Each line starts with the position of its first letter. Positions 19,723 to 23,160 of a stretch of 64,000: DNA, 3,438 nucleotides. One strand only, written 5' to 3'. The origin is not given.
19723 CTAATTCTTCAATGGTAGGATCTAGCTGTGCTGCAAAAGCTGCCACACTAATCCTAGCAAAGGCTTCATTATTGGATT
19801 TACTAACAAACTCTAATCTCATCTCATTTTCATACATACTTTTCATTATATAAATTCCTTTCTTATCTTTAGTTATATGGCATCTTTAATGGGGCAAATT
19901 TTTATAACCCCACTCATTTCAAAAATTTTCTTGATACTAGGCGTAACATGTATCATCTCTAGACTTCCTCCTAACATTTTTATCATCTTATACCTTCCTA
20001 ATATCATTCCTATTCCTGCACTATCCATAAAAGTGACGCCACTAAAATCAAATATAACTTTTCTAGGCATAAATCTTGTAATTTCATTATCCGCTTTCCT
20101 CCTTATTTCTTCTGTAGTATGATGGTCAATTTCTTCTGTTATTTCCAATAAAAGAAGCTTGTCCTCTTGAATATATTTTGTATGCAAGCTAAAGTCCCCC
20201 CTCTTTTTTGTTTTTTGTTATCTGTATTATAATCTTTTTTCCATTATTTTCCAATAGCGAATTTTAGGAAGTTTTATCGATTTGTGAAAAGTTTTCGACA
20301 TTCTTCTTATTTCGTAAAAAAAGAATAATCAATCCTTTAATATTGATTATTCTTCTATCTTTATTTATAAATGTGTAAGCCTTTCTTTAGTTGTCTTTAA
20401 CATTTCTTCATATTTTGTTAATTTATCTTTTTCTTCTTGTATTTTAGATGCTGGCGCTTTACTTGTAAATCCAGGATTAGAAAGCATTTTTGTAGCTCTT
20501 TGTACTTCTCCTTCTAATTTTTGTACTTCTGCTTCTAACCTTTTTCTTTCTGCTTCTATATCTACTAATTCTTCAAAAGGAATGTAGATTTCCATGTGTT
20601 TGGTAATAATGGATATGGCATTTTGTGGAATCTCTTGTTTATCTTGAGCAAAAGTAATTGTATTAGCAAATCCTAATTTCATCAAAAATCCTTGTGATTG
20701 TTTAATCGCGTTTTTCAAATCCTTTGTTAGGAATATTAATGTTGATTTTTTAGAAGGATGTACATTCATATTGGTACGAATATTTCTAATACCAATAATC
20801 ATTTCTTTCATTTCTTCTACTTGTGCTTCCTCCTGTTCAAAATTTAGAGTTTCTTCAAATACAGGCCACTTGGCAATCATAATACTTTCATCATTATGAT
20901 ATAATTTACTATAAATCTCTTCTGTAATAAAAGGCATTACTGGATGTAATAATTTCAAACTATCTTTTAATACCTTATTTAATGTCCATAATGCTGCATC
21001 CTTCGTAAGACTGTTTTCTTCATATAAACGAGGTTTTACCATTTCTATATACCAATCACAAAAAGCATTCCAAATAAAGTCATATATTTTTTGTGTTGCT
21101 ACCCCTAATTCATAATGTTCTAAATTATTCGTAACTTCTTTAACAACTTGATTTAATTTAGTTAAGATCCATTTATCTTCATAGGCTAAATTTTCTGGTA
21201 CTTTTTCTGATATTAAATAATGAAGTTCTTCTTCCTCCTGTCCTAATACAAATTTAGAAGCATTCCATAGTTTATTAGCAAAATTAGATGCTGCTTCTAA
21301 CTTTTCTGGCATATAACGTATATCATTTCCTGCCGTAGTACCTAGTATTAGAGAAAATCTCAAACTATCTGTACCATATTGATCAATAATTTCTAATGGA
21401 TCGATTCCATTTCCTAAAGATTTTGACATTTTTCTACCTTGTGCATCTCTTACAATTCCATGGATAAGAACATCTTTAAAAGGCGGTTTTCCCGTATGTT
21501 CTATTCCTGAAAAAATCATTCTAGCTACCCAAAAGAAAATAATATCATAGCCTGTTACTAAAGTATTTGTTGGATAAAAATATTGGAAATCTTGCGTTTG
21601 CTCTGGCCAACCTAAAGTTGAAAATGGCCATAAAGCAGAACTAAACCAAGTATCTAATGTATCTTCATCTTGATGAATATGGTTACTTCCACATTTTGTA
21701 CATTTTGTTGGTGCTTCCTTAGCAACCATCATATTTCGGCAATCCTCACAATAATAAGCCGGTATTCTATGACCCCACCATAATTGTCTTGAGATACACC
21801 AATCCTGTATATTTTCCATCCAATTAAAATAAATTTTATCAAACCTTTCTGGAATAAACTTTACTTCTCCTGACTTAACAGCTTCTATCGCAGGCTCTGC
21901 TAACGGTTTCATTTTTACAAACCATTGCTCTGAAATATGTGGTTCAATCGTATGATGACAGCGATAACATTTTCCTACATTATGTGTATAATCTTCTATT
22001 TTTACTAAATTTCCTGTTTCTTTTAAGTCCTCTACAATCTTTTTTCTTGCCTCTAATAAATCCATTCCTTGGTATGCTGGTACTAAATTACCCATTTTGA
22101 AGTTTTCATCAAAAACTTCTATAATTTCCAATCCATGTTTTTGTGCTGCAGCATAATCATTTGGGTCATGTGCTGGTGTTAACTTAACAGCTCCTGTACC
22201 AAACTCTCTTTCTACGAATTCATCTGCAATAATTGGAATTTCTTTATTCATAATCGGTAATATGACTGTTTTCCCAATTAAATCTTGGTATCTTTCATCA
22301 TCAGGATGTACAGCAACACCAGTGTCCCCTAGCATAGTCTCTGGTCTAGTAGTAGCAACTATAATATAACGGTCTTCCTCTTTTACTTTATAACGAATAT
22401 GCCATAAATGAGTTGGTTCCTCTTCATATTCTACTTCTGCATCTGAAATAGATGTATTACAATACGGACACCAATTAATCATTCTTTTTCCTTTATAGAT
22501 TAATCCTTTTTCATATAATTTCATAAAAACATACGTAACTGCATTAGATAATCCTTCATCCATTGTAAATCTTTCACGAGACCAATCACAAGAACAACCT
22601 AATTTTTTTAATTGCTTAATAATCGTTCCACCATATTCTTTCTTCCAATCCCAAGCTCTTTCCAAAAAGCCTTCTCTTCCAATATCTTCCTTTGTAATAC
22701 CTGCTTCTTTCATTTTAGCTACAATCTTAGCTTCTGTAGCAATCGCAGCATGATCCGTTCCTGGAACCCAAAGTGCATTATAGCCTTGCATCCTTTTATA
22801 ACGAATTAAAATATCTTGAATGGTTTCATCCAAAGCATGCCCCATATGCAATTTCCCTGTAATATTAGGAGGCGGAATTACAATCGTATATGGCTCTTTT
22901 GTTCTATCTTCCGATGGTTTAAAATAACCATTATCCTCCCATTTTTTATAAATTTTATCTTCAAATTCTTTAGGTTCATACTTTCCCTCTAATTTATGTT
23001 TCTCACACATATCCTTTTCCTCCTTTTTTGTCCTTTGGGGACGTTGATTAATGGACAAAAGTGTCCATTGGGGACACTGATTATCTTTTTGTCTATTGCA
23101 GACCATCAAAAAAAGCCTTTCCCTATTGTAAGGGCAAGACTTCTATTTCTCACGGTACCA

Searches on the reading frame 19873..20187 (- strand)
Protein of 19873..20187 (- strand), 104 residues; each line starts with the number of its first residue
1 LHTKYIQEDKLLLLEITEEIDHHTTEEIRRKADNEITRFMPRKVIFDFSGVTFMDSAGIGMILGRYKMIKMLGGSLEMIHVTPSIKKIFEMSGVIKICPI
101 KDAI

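Call 51: find_encoding_contigs(protein=window:19873-20187:-, flank=4000, max_places=10)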
Protein window:19873-20187:- (104 aa): 21 contigs read that carry it; 10 places shown.
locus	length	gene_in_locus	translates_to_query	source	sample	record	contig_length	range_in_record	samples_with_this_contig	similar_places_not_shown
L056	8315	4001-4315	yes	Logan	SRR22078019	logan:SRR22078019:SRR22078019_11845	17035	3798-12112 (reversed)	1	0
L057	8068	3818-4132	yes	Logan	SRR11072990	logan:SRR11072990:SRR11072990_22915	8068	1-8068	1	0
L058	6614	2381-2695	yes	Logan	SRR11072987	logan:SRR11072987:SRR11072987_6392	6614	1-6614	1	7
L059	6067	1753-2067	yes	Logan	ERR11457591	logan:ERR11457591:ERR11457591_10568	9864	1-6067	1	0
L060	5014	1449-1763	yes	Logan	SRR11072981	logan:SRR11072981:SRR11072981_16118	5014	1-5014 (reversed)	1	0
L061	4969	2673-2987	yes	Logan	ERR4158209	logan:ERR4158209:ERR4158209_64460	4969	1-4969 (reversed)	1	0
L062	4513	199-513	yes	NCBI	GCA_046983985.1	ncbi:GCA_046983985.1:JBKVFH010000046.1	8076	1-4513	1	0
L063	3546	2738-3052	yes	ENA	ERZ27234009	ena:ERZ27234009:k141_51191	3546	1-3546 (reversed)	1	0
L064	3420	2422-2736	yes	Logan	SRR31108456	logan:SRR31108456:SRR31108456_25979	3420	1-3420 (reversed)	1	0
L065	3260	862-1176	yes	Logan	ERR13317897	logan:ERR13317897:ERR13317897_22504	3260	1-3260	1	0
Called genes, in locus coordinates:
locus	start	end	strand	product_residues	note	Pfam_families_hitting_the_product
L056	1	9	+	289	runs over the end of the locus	PF01263:Aldose_epim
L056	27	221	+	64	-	-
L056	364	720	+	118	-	-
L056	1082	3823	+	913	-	PF00133:tRNA-synt_1, PF01406:tRNA-synt_1e (faint), PF09334:tRNA-synt_1g, PF13603:tRNA-synt_1_2, PF09334:tRNA-synt_1g, PF08264:Anticodon_1, PF10458:Val_tRNA-synt_C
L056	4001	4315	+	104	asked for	PF01740:STAS, PF13466:STAS_2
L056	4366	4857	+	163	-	PF13581:HATPase_c_2, PF02518:HATPase_c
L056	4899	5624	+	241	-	PF04542:Sigma70_r2, PF04539:Sigma70_r3 (faint), PF04545:Sigma70_r4, PF08281:Sigma70_r4_2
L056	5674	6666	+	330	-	PF08486:SpoIID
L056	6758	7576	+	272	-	PF01551:Peptidase_M23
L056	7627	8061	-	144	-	-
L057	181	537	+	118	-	-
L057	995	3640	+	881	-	PF00133:tRNA-synt_1, PF01406:tRNA-synt_1e (faint), PF09334:tRNA-synt_1g, PF13603:tRNA-synt_1_2, PF09334:tRNA-synt_1g, PF08264:Anticodon_1, PF10458:Val_tRNA-synt_C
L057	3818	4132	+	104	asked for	PF01740:STAS, PF13466:STAS_2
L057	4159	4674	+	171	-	PF13581:HATPase_c_2, PF02518:HATPase_c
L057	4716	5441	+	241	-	PF04542:Sigma70_r2, PF04539:Sigma70_r3 (faint), PF04545:Sigma70_r4, PF08281:Sigma70_r4_2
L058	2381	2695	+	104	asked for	PF01740:STAS, PF13466:STAS_2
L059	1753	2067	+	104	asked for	PF01740:STAS, PF13466:STAS_2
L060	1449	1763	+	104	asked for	PF01740:STAS, PF13466:STAS_2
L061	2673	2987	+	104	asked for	PF01740:STAS, PF13466:STAS_2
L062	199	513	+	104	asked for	PF01740:STAS, PF13466:STAS_2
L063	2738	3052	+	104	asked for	PF01740:STAS, PF13466:STAS_2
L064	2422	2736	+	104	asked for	PF01740:STAS, PF13466:STAS_2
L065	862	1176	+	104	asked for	PF01740:STAS, PF13466:STAS_2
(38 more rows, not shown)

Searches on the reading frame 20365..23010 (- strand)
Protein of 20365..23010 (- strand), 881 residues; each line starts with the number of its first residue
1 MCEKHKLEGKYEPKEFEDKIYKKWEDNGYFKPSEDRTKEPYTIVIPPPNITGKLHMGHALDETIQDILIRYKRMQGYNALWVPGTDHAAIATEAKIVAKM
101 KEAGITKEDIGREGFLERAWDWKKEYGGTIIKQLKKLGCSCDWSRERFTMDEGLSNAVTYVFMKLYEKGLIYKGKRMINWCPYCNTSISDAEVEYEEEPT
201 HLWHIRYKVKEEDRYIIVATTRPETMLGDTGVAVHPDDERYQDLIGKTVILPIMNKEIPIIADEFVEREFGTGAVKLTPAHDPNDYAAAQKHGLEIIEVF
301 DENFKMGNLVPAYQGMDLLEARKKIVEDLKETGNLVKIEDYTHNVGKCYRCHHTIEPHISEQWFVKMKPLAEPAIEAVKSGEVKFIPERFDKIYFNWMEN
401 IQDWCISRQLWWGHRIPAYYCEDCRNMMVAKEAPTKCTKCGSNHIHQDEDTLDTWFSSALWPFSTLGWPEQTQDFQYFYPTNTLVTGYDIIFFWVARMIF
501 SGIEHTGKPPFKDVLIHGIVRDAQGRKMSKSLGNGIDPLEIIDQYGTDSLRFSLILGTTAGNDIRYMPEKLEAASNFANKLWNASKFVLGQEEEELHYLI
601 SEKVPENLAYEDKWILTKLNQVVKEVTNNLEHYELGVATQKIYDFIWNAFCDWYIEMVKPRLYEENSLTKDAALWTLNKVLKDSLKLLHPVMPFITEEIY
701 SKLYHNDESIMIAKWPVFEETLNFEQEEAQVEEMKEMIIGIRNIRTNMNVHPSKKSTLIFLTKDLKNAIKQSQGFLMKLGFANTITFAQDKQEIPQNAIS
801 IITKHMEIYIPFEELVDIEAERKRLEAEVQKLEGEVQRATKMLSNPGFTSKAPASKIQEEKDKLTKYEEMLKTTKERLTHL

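Call 20: search_protein_families(library=pfam, proteins=[window:20365-23010:-])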
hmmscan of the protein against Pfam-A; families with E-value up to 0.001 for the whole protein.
window:20365-23010:- (881 aa): 7 families
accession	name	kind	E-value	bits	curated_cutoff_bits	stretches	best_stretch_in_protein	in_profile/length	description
PF00133.28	tRNA-synt_1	-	1.5e-150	502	22.7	1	19-565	1-412/414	tRNA synthetases class I (I, L, M and V)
PF08264.19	Anticodon_1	-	2.5e-46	157.7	25.1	1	612-756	1-144/148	Anticodon-binding domain of tRNA ligase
PF09334.17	tRNA-synt_1g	-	3.1e-28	99.1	20.1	2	346-576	167-376/391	tRNA synthetases class I (M)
PF10458.14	Val_tRNA-synt_C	-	1.4e-17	64.1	25.9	1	817-881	1-65/66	Valyl tRNA synthetase tRNA binding arm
PF13603.12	tRNA-synt_1_2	-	1.2e-13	51.4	25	1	246-302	86-142/185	Leucyl-tRNA synthetase, editing domain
PF01406.26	tRNA-synt_1e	-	1.8e-06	28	27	0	514-574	240-299/301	tRNA synthetases class I (C) catalytic domain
PF20097.4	DUF6487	-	0.00078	20.2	24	0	382-428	18-62/67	Domain of unknown function (DUF6487)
